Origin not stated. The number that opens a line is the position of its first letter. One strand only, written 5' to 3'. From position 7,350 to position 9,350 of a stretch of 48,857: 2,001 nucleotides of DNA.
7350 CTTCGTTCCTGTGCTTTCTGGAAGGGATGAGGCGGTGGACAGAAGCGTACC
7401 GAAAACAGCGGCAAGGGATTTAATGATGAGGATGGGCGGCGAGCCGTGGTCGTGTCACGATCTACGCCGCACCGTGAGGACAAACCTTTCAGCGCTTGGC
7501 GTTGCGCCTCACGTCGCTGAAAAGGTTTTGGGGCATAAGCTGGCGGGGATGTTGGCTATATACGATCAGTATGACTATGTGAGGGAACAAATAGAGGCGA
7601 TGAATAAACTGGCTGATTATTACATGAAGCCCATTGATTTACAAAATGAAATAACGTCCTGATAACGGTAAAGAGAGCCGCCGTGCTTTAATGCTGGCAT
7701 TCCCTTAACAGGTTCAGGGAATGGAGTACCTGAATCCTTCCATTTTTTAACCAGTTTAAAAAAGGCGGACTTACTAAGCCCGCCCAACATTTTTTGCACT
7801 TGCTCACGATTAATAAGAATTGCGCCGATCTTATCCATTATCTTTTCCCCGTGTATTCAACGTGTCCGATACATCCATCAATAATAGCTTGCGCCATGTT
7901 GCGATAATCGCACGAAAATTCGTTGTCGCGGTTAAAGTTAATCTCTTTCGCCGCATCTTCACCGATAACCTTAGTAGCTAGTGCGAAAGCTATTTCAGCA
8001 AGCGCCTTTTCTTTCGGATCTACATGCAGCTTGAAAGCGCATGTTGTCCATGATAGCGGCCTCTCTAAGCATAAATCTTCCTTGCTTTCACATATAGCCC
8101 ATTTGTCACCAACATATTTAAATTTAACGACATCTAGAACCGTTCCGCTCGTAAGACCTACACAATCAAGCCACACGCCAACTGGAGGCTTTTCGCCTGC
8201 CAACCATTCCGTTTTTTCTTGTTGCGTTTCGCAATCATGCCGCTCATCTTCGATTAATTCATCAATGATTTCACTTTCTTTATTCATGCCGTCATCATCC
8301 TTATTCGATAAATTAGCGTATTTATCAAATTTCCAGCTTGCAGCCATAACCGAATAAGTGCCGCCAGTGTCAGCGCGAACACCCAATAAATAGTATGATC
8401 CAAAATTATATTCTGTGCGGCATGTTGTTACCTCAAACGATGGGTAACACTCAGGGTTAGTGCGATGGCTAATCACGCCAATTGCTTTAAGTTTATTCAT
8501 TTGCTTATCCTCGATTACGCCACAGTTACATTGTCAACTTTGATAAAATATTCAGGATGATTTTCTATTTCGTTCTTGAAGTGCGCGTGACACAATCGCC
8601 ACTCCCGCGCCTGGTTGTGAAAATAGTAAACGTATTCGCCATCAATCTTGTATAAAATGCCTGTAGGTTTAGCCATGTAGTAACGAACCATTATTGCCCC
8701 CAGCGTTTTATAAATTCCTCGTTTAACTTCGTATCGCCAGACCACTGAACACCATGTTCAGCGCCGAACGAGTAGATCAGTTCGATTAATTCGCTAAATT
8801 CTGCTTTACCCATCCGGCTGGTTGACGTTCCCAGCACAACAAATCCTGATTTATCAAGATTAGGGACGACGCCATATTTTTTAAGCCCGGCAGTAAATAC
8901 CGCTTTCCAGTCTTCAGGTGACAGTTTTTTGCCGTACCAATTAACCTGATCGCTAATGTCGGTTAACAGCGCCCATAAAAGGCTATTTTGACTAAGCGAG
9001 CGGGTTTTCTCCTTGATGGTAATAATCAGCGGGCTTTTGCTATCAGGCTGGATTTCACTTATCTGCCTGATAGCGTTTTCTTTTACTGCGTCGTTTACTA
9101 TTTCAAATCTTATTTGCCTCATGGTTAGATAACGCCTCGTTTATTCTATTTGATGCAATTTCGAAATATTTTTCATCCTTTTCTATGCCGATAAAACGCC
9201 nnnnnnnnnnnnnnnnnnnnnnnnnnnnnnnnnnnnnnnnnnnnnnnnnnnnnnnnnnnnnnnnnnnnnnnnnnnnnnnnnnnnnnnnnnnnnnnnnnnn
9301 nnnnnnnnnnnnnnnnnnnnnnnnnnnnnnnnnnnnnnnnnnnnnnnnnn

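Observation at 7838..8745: Unassigned integrase-proximal genes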

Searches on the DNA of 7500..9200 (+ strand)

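Call 9: search_dna_similar(query=window:7500-9200:+, collection=phages, mode=near)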
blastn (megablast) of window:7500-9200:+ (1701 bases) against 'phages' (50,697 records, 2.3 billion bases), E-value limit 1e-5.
Records with a match: 7; places in all: 7; records where one place covers at least 80% of the query: 3.
Best place of each record, by identity: 90-95% 6; 80-90% 1.
By first word of the organism name: Escherichia 6; Enterobacteria 1.
By host as written in the record: Escherichia coli K-12 5; Escherichia coli 1; Escherichia coli str. K-12 substr. W3110 1.
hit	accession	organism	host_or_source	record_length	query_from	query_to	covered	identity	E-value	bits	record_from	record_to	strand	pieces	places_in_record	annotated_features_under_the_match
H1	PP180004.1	Escherichia phage mEp044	Escherichia coli K-12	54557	1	1624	95%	92.6%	0e+0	2329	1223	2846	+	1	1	hypothetical protein (x5) | integrase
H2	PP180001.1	Escherichia phage mEp010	Escherichia coli K-12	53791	1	1623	95%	91.9%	0e+0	2266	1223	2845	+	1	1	hypothetical protein (x5) | integrase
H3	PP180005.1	Escherichia phage mEp554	Escherichia coli K-12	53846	308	1624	77%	91.9%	0e+0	1840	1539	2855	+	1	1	hypothetical protein (x4)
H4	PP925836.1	Escherichia phage MagusPhagus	Escherichia coli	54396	1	1623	84%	84.8%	0e+0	1415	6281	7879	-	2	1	hypothetical protein (x5) | NinB/Orf homologous recombination mediator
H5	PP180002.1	Escherichia phage mEp013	Escherichia coli K-12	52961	1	1623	67%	93.6%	0e+0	1709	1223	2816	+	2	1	hypothetical protein (x4) | DNA recombination protein | integrase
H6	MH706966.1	Enterobacteria phage mEp021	Escherichia coli str. K-12 substr. W3110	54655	724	1699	57%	93.2%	0e+0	1437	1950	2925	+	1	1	putative recombination protein NinB | hypothetical protein | putative DNA methyltransferase N-4/N-6 | ribosome_binding_site (x2)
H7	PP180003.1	Escherichia phage mEp515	Escherichia coli K-12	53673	724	1699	57%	93.2%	0e+0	1437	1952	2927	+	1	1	hypothetical protein (x4)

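Call 10: get_annotated_region(hit=H1, flank=3000)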
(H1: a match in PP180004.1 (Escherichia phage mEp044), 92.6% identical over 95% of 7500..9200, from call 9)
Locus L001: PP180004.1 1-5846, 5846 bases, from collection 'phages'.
description: Escherichia phage mEp044, complete genome.
organism: Escherichia phage mEp044 (NCBI taxid 3121469)
taxonomy: Viruses; Duplodnaviria; Heunggongvirae; Uroviricota; Caudoviricetes
host: Escherichia coli K-12; source: human feces; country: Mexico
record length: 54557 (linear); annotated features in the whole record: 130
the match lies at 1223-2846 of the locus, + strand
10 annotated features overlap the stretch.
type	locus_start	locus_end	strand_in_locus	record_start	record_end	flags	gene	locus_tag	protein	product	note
CDS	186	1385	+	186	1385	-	-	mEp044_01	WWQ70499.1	integrase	rasttk_feature_creation_tool=/opt/patric-common/ runtime/bin/phanotate version Unknown; ...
CDS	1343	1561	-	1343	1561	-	-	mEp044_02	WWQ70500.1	hypothetical protein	rasttk_feature_creation_tool=/opt/patric-common/ runtime/bin/phanotate version Unknown; ...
CDS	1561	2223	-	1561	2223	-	-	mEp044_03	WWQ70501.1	hypothetical protein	rasttk_feature_creation_tool=/opt/patric-common/ runtime/bin/phanotate version Unknown; ...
CDS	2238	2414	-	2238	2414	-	-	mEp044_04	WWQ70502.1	hypothetical protein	rasttk_feature_creation_tool=/opt/patric-common/ runtime/bin/phanotate version Unknown; ...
CDS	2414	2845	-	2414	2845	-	-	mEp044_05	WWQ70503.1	hypothetical protein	rasttk_feature_creation_tool=/opt/patric-common/ runtime/bin/phanotate version Unknown; ...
CDS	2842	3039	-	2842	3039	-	-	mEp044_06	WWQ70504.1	hypothetical protein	rasttk_feature_creation_tool=/opt/patric-common/ runtime/bin/phanotate version Unknown; ...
CDS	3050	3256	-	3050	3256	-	-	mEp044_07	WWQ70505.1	hypothetical protein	rasttk_feature_creation_tool=/opt/patric-common/ runtime/bin/phanotate version Unknown; ...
CDS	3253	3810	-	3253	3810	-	-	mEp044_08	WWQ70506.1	hypothetical protein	rasttk_feature_creation_tool=/opt/patric-common/ runtime/bin/phanotate version Unknown; ...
CDS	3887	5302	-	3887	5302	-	-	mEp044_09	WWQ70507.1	DNA helicase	rasttk_feature_creation_tool=/opt/patric-common/ runtime/bin/phanotate version Unknown; ...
CDS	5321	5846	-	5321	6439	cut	-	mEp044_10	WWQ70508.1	hypothetical protein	rasttk_feature_creation_tool=/opt/patric-common/ runtime/bin/phanotate version Unknown; ...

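Call 11: get_annotated_region(hit=H6, flank=3000)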
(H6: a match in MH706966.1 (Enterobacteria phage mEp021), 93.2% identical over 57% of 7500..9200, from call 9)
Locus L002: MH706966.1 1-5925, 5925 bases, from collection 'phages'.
description: Enterobacteria phage mEp021, complete genome.
organism: Enterobacteria phage mEp021 (NCBI taxid 1150757)
taxonomy: Viruses; Duplodnaviria; Heunggongvirae; Uroviricota; Caudoviricetes
host: Escherichia coli str. K-12 substr. W3110; source: -; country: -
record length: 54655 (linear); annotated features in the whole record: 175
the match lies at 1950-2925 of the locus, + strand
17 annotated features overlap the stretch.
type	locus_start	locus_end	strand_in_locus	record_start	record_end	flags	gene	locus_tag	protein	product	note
regulatory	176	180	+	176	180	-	-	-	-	ribosome_binding_site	AGGTG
CDS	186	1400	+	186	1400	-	-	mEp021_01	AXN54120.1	putative integrase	-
CDS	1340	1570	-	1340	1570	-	-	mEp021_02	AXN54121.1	putative helix-turn-helix domain-containing protein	-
CDS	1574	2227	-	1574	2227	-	-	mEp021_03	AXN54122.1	hypothetical protein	-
regulatory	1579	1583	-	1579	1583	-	-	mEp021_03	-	ribosome_binding_site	GGGGG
regulatory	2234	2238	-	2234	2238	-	-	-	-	ribosome_binding_site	AGGAT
CDS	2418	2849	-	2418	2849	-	-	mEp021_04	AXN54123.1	putative recombination protein NinB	-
CDS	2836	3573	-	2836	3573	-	-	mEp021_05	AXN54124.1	putative DNA methyltransferase N-4/N-6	-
regulatory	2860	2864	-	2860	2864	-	-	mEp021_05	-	ribosome_binding_site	AGGCG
regulatory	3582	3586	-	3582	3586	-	-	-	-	ribosome_binding_site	ATGAG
CDS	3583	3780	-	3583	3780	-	-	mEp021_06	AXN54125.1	hypothetical protein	-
regulatory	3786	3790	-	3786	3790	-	-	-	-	ribosome_binding_site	AGGGG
CDS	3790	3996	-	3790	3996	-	-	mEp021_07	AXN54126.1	hypothetical protein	-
CDS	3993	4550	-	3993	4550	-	-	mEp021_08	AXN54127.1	hypothetical protein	-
regulatory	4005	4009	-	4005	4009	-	-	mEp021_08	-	ribosome_binding_site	CGGGG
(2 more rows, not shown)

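Call 12: get_annotated_region(hit=H4, flank=3000)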
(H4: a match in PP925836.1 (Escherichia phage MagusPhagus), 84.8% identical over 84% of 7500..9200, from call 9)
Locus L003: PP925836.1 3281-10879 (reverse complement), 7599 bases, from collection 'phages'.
description: Escherichia phage MagusPhagus, complete genome.
organism: Escherichia phage MagusPhagus (NCBI taxid 3233703)
taxonomy: Viruses
host: Escherichia coli; source: bird poop; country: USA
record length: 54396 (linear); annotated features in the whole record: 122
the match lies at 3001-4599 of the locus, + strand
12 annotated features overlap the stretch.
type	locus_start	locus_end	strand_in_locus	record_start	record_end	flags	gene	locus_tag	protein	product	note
CDS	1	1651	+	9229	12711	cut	-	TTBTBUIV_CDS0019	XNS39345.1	tail fiber protein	-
CDS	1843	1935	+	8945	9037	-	-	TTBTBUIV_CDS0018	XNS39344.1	hypothetical protein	-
CDS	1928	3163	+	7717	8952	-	-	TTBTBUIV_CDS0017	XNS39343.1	hypothetical protein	-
CDS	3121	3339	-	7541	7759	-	-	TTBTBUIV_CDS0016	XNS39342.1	hypothetical protein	-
CDS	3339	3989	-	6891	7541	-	-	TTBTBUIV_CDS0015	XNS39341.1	hypothetical protein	-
CDS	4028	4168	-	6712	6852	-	-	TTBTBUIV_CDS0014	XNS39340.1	hypothetical protein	-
CDS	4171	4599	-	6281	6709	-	-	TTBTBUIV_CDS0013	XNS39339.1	NinB/Orf homologous recombination mediator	-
CDS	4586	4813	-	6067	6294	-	-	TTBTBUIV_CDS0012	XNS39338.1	hypothetical protein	-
CDS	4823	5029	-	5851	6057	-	-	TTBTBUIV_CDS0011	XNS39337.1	hypothetical protein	-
CDS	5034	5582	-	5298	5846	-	-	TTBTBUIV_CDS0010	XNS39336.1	MarR family transcrition regulator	-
CDS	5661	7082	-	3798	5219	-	-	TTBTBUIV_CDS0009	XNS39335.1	hypothetical protein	-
CDS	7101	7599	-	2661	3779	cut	-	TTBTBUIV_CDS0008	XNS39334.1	DNA repair exonuclease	-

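Call 26: search_dna_similar(query=window:7600-9130:+, collection=ecoli_genomes, mode=near, max_rows=40, rows=spread)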
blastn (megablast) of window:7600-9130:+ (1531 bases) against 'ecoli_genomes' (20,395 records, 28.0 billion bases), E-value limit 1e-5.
Records with a match: 50; places in all: 50; records where one place covers at least 80% of the query: 23.
Genomes with a match: 50 of 5426; with a place that covers at least 80% of the query: 23. Places per genome that has any: lowest 1, median 1, highest 1. On chromosomes: 50 places; on plasmids: 0.
Best place of each record, by identity: 90-95% 2; 80-90% 48.
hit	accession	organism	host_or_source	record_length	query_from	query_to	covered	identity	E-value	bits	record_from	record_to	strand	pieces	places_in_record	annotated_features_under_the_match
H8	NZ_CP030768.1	Escherichia coli strain 2017C-4173W12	missing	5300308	1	1523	99%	89.2%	0e+0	1899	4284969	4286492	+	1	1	hypothetical protein (x4) | recombination protein NinB | tyrosine-type recombinase/integrase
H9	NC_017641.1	Escherichia coli UMNK88 strain UMNK88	porcine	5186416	1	1523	99%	87.8%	0e+0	1773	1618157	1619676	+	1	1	hypothetical protein (x4) | recombination protein NinB | tyrosine-type recombinase/integrase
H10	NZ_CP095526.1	Escherichia coli strain GN05505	Homo sapiens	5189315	1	1524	91%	89.1%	0e+0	1723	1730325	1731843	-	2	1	hypothetical protein (x4) | recombination protein NinB | tyrosine-type recombinase/integrase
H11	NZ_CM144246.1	Escherichia coli strain CB7286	Homo sapiens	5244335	1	1524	91%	89.1%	0e+0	1723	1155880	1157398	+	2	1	hypothetical protein (x4) | recombination protein NinB | tyrosine-type recombinase/integrase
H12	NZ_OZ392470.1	Escherichia coli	Homo sapiens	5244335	1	1524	91%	89.1%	0e+0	1723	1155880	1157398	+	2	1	hypothetical protein (x4) | recombination protein NinB | tyrosine-type recombinase/integrase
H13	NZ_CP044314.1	Escherichia coli strain RM9245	feces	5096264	1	1523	86%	91.7%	0e+0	1833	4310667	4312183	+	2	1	hypothetical protein (x2) | recombination protein NinB | tyrosine-type recombinase/integrase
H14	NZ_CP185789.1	Escherichia coli strain M15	Homo sapiens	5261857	208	1523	86%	89.4%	0e+0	1652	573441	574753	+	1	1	hypothetical protein (x2) | recombination protein NinB | helix-turn-helix transcriptional regulator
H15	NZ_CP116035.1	Escherichia coli strain FAH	Homo sapiens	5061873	208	1523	86%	89.3%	0e+0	1640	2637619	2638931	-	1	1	hypothetical protein (x2) | recombination protein NinB | helix-turn-helix transcriptional regulator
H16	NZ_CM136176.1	Escherichia coli strain PRO_A-1370-6W-A_ESBL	Homo sapiens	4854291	208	1524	86%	89.0%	0e+0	1620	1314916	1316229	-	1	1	hypothetical protein (x3) | recombination protein NinB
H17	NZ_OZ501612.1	Escherichia coli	Homo sapiens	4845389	208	1523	86%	89.0%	0e+0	1624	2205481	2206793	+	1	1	hypothetical protein (x3) | recombination protein NinB | helix-turn-helix transcriptional regulator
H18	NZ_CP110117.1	Escherichia coli strain 2-331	Sewage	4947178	208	1523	86%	88.7%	0e+0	1596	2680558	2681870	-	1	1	hypothetical protein (x3) | recombination protein NinB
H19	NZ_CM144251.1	Escherichia coli strain LP-26-E1-261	not applicable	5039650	208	1523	86%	88.6%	0e+0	1600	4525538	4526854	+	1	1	hypothetical protein (x3) | recombination protein NinB | helix-turn-helix transcriptional regulator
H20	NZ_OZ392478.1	Escherichia coli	not applicable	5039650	208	1523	86%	88.6%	0e+0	1600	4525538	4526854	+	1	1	hypothetical protein (x3) | recombination protein NinB | helix-turn-helix transcriptional regulator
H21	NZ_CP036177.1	Escherichia coli strain WCHEC025970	Homo sapiens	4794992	208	1524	86%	88.4%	0e+0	1580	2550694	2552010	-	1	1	hypothetical protein (x3) | recombination protein NinB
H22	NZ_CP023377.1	Escherichia coli strain 127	canine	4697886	1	1524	86%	88.0%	0e+0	1551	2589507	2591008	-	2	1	hypothetical protein (x3) | recombination protein NinB | tyrosine-type recombinase/integrase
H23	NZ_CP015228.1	Escherichia coli strain 09-00049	lettuce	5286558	1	1523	86%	84.6%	0e+0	1303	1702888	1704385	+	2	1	hypothetical protein (x4) | recombination protein NinB | tyrosine-type recombinase/integrase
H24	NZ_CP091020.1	Escherichia coli strain STEC308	mutton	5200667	208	1523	86%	82.6%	0e+0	1138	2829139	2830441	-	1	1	hypothetical protein (x3) | recombination protein NinB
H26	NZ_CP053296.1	Escherichia coli strain M1/5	Homo sapiens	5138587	208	1523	77%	85.0%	0e+0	1188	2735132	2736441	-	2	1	hypothetical protein (x2) | recombination protein NinB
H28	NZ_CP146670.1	Escherichia coli strain MS 21-1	Homo sapiens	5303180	208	1517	77%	81.9%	0e+0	983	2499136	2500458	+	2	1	hypothetical protein (x2) | recombination protein NinB | helix-turn-helix transcriptional regulator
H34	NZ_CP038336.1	Escherichia coli O157:H7 strain LSU61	Deer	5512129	915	1527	40%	89.1%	0e+0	761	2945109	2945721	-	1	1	recombination protein NinB | hypothetical protein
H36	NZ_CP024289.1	Escherichia coli O178:H19 strain 2012C-4431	Homo sapiens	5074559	31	255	15%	81.1%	8e-41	178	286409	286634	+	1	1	hypothetical protein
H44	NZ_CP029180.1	Escherichia coli strain H9Ecoli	Homo sapiens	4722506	34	242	14%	82.0%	3e-40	176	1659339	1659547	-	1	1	hypothetical protein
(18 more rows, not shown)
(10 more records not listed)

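Call 27: get_annotated_region(hit=H8, flank=2500)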
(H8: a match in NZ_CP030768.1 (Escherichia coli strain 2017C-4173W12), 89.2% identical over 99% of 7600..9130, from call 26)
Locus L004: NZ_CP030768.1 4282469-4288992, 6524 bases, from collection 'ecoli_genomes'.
description: Escherichia coli strain 2017C-4173W12 chromosome, complete genome
organism: Escherichia coli strain 2017C-4173W12 (NCBI taxid 562)
replicon: chromosome; assembly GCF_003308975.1
host: missing; source: missing; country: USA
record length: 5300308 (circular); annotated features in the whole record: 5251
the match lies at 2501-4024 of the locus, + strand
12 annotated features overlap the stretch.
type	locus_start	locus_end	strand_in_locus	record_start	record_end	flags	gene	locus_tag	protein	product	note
CDS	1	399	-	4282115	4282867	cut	fnr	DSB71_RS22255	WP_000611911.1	fumarate/nitrate reduction transcriptional regulator Fnr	-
CDS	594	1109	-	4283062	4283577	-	ogt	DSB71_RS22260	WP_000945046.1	methylated-DNA--[protein]-cysteine S-methyltransferase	-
CDS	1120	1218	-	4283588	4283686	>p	-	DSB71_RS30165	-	AbgT family transporter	incomplete; partial in the middle of a contig; missing N-terminus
CDS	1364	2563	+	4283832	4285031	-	-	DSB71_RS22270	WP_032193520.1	tyrosine-type recombinase/integrase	-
CDS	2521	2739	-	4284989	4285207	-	-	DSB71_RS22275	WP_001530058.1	hypothetical protein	-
CDS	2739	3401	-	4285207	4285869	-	-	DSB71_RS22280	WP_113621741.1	hypothetical protein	-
CDS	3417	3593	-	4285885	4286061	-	-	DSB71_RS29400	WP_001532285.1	hypothetical protein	-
CDS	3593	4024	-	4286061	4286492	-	-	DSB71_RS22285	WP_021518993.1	recombination protein NinB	-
CDS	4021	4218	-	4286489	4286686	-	-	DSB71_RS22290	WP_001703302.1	hypothetical protein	-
CDS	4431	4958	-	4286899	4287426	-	-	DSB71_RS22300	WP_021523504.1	hypothetical protein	-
CDS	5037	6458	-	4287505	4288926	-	-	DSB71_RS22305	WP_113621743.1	replicative DNA helicase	-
CDS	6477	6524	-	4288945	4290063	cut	-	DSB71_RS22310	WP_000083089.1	hypothetical protein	-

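Call 28: get_annotated_region(hit=H14, flank=2500)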
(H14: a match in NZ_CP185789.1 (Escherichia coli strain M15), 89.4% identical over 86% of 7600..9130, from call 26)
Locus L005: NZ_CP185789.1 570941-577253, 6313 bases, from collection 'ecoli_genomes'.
description: Escherichia coli strain M15 chromosome, complete genome
organism: Escherichia coli strain M15 (NCBI taxid 562)
replicon: chromosome; assembly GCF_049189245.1
host: Homo sapiens; source: fecal sample; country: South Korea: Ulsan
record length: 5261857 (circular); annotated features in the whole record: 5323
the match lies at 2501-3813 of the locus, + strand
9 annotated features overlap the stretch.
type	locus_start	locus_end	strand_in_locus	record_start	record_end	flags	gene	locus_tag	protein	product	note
CDS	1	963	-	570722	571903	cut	dgcM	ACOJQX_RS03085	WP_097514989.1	diguanylate cyclase DgcM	-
CDS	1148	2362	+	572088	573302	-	-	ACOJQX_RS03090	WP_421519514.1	tyrosine-type recombinase/integrase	-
CDS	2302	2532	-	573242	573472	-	-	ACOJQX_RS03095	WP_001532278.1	helix-turn-helix transcriptional regulator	-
CDS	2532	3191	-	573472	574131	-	-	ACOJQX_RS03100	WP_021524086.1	hypothetical protein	-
CDS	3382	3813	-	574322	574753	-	-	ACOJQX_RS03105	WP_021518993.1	recombination protein NinB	-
CDS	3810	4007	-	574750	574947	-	-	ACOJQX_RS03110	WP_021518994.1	hypothetical protein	-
CDS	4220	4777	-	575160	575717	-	-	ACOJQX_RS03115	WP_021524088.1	Lrp/AsnC family transcriptional regulator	-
CDS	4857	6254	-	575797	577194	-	-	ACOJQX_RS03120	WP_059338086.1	replicative DNA helicase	-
CDS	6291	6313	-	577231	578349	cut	-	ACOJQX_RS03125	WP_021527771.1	hypothetical protein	-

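Call 29: get_annotated_region(hit=H34, flank=3500)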
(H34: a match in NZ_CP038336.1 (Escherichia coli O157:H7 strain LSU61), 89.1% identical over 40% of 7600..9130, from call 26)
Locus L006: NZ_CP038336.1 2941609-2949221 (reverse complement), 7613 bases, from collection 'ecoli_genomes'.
description: Escherichia coli O157:H7 strain LSU61 chromosome, complete genome
organism: Escherichia coli O157:H7 strain LSU61 (NCBI taxid 83334)
replicon: chromosome; assembly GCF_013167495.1
host: Deer; source: missing; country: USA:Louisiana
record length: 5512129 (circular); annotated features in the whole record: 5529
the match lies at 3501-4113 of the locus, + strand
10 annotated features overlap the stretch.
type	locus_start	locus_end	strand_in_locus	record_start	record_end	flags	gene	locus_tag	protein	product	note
CDS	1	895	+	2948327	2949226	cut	pgrR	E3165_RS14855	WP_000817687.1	DNA-binding transcriptional regulator PgrR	-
CDS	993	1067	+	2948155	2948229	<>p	-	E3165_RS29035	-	epoxyqueuosine reductase QueH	incomplete; partial in the middle of a contig; missing N-terminus and C-terminus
CDS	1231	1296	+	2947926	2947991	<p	-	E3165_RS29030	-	hypothetical protein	incomplete; partial in the middle of a contig; missing C-terminus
CDS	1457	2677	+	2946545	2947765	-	-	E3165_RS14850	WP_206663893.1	tyrosine-type recombinase/integrase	-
CDS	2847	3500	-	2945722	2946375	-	-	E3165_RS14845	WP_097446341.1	hypothetical protein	-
CDS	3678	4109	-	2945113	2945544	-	-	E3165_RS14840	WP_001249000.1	recombination protein NinB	-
CDS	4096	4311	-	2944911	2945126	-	-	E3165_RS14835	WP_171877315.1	hypothetical protein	-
CDS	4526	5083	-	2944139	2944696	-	-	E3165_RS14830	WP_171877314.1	hypothetical protein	-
CDS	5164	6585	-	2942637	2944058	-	-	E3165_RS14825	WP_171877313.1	replicative DNA helicase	-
CDS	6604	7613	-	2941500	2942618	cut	-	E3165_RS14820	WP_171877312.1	hypothetical protein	-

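Call 36: get_annotated_region(hit=H9, flank=1500)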
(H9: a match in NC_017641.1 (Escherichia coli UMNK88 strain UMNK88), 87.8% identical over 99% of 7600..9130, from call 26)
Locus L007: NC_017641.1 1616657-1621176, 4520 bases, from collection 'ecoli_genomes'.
description: Escherichia coli UMNK88, complete sequence
organism: Escherichia coli UMNK88 strain UMNK88 (NCBI taxid 696406)
replicon: chromosome; assembly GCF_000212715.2
host: porcine; source: porcine neonatal diarrhea; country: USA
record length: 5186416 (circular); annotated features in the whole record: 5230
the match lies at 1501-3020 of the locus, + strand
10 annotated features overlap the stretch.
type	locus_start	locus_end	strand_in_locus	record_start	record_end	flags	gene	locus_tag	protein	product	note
CDS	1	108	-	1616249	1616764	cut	ogt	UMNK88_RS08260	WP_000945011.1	methylated-DNA--[protein]-cysteine S-methyltransferase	-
CDS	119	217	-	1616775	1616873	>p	-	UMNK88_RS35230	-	AbgT family transporter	incomplete; partial in the middle of a contig; missing N-terminus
CDS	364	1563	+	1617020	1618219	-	-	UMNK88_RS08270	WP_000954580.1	tyrosine-type recombinase/integrase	-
CDS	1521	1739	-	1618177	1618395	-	-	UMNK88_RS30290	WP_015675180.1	hypothetical protein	-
CDS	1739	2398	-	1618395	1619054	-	-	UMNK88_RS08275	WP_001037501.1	hypothetical protein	-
CDS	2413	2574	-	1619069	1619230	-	-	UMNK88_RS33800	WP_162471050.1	hypothetical protein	-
CDS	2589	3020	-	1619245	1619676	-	-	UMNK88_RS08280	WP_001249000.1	recombination protein NinB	-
CDS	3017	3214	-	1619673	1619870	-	-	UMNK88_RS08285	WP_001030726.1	hypothetical protein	-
CDS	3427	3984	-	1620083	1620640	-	-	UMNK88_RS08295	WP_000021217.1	hypothetical protein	-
CDS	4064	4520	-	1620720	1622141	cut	-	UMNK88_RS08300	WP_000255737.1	replicative DNA helicase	-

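Call 37: get_annotated_region(hit=H23, flank=1500)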
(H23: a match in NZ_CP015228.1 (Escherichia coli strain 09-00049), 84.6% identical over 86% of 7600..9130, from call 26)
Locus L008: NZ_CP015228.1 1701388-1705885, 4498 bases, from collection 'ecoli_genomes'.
description: Escherichia coli strain 09-00049 chromosome, complete genome
organism: Escherichia coli strain 09-00049 (NCBI taxid 562)
replicon: chromosome; assembly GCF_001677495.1
host: -; source: lettuce; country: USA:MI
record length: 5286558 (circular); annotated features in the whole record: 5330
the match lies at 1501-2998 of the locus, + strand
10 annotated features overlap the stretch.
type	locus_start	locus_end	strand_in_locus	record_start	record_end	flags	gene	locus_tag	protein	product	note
CDS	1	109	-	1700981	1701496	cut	ogt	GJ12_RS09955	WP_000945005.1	methylated-DNA--[protein]-cysteine S-methyltransferase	-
CDS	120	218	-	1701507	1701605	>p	-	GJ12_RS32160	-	AbgT family transporter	incomplete; partial in the middle of a contig; missing N-terminus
CDS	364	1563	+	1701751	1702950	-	-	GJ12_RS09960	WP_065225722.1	tyrosine-type recombinase/integrase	-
CDS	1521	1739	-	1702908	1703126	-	-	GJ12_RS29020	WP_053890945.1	hypothetical protein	-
CDS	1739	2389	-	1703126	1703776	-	-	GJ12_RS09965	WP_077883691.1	hypothetical protein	-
CDS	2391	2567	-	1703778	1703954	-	-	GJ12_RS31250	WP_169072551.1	hypothetical protein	-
CDS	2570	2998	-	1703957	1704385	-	-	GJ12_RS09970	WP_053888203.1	recombination protein NinB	-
CDS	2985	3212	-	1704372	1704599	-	-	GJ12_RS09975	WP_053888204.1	hypothetical protein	-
CDS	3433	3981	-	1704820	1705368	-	-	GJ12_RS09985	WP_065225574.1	hypothetical protein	-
CDS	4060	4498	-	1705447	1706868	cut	-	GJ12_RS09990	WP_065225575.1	replicative DNA helicase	-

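Call 38: get_annotated_region(hit=H24, flank=1500)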
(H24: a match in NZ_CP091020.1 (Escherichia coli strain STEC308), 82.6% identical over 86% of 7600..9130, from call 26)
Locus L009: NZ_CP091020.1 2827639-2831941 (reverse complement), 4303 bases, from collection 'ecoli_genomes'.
description: Escherichia coli strain STEC308 chromosome, complete genome
organism: Escherichia coli strain STEC308 (NCBI taxid 562)
replicon: chromosome; assembly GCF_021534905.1
host: -; source: mutton; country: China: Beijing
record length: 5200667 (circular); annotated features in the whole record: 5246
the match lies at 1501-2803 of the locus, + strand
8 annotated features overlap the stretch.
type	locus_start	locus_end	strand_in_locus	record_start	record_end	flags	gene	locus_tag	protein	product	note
CDS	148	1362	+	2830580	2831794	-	-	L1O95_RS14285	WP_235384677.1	tyrosine-type recombinase/integrase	-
CDS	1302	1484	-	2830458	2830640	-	-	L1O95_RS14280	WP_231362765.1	helix-turn-helix domain-containing protein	-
CDS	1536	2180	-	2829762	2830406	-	-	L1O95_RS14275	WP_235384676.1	hypothetical protein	-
CDS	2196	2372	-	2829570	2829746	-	-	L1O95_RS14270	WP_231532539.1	hypothetical protein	-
CDS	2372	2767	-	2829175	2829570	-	-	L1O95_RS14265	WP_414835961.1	recombination protein NinB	-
CDS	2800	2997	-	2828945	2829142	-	-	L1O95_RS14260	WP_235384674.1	hypothetical protein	-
CDS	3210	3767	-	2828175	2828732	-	-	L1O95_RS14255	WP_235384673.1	hypothetical protein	-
CDS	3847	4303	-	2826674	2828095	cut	-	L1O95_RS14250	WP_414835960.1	replicative DNA helicase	-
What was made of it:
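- Checked: The finding's end coordinate, 8745, is the GTG of the longest possible ORF (76 aa), which would overlap ninB by 55 nt. PGAP and PHANOTATE call the 58-aa version in relatives (calls 10, 27, 36-38), and the 58-aa frame is the one conserved.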
